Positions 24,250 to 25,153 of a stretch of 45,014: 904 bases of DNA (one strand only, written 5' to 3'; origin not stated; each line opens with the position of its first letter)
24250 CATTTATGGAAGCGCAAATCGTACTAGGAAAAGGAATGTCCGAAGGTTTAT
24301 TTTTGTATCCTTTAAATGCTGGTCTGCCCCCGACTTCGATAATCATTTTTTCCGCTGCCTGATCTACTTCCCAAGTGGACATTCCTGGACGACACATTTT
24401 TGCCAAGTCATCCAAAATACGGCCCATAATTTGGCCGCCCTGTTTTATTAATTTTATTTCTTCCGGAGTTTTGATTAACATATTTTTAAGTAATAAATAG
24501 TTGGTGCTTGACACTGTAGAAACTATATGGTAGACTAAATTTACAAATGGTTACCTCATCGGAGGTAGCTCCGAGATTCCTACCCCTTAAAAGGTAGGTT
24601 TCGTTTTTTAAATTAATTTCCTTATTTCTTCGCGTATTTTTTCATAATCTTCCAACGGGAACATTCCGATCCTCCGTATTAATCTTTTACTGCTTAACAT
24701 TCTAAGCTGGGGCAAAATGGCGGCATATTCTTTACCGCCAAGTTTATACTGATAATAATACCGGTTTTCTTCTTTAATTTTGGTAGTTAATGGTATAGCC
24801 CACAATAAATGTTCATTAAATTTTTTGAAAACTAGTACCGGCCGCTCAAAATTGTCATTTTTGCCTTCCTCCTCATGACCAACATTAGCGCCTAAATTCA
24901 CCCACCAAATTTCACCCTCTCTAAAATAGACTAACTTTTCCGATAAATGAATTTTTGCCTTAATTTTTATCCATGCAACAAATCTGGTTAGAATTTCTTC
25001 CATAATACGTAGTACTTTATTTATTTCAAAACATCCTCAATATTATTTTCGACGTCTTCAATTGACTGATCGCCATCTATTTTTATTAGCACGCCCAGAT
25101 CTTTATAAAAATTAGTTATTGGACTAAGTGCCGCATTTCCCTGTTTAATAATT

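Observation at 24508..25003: Solitary MazF/PemK-like toxin gene inserted between adk and map in the ribosomal operon, facing a convergent small-RNA candidate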

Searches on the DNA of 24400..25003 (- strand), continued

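Call 66: search_with_rna_model(model_id=R1, sources=[L091, L092], max_evalue=10, filters=off, show_alignments=2)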
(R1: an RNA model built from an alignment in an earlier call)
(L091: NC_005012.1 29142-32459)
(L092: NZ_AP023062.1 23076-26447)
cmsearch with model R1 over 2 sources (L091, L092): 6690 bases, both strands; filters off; matches with E-value up to 10: 56.
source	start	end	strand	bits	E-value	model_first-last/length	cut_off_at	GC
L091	2969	2989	+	12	0.22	1-65/65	no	0.1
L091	1287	1313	-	11.6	0.29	1-65/65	no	0.22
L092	2973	3013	+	11.1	0.41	1-65/65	no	0.24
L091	846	865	-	10.2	0.72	1-65/65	no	0.1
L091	3088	3157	+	10.2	0.73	1-65/65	no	0.26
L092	2158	2177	-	9.9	0.86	1-65/65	no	0.15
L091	1419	1435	+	9.8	0.92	1-65/65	no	0.12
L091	2092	2111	-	9.8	0.93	1-65/65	no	0.05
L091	30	45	-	9.4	1.2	1-65/65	no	0.06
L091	2650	2665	-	9.1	1.4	1-65/65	no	0.06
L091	2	16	-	8.7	1.9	1-65/65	no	0.07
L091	230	249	-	8.5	2.2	1-65/65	no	0.15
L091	1531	1547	-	8.4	2.2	1-65/65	no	0.12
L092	587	616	-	8.2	2.6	1-65/65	no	0.33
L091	1551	1568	-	8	2.9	1-65/65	no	0.06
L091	82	95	-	8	3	1-65/65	no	0.07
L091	2695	2711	+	7.9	3.2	1-65/65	no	0.12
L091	1670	1688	+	7.5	3.9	1-65/65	no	0.16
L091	970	993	+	7.5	4.1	1-65/65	no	0.12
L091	898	911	-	7.4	4.3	1-65/65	no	0.07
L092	1977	2031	-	7.4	4.3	1-65/65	no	0.25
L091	1266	1286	+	7.4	4.4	1-65/65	no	0.14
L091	1713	1743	-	7.3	4.5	1-65/65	no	0.16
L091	1146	1162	+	7.3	4.6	1-65/65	no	0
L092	2631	2660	-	7.3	4.6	1-65/65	no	0.23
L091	2850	2874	+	7.3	4.7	1-65/65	no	0.24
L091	57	96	+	7.2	4.8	1-65/65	no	0.28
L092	513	552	+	7.2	4.9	31-58/65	no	0.45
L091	1422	1439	-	7.2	5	1-65/65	no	0.06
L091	1149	1165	-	7.1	5.2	1-65/65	no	0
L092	2826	2876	-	7.1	5.4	1-65/65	no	0.24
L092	3046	3063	-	7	5.4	1-65/65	no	0.28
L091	1120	1138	-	7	5.7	1-65/65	no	0.11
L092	1537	1563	-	6.9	5.8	1-65/65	no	0.26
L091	2222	2297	-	6.9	5.8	1-65/65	no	0.28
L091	1837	1854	-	6.9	5.9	1-65/65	no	0.11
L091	1318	1333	+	6.9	5.9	1-65/65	no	0.06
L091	813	826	-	6.8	6.4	1-65/65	no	0.07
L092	2419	2472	+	6.8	6.4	1-65/65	no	0.26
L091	2972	2987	-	6.8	6.5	1-65/65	no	0.12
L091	704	722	+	6.7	6.6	1-65/65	no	0.21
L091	3185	3209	+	6.7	6.7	1-65/65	no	0.12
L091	170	193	+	6.7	6.8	1-65/65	no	0.12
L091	3253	3283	+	6.6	7.2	1-65/65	no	0.19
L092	2071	2109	+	6.6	7.3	1-65/65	no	0.23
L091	1872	1887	-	6.6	7.3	1-65/65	no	0.06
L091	348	379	-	6.6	7.4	1-65/65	no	0.19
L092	1442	1461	-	6.6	7.5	1-65/65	no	0.05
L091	2749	2771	+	6.5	7.5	1-65/65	no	0.13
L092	3324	3349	+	6.5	7.7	1-65/65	no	0.19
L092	1724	1740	+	6.5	7.8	1-65/65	no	0.24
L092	1818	1842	-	6.3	8.5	1-65/65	no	0.16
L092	561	584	-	6.3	8.6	1-65/65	no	0.17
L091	2059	2083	-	6.3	8.7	1-65/65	no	0.16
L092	3287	3331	-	6.1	9.8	1-65/65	no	0.27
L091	530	550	+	6.1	9.9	1-65/65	no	0.14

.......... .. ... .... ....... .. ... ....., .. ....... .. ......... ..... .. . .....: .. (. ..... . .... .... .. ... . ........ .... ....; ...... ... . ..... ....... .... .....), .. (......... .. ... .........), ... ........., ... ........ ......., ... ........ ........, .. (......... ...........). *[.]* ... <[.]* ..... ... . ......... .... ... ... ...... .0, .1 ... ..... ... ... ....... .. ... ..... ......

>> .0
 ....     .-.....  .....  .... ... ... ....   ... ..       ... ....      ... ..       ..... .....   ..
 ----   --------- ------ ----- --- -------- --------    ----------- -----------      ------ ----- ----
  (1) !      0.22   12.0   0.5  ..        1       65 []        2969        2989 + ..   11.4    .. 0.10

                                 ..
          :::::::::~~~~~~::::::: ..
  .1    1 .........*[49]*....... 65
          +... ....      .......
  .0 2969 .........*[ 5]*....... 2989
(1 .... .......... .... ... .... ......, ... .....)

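Call 103: search_with_rna_model(model_id=R1, sources=[L099, L100, L101, L102, L103, L104], max_evalue=0.1)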
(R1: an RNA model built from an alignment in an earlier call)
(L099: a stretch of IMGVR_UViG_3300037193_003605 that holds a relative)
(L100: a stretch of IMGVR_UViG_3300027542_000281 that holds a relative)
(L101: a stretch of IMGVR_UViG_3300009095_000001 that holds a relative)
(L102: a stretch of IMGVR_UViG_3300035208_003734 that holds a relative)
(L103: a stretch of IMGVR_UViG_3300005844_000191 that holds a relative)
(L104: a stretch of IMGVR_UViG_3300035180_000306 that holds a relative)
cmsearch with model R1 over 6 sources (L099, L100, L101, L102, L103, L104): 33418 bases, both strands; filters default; matches with E-value up to 0.1: 1.
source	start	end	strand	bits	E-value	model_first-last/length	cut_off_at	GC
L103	2601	2640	+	17.2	0.037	10-59/65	no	0.75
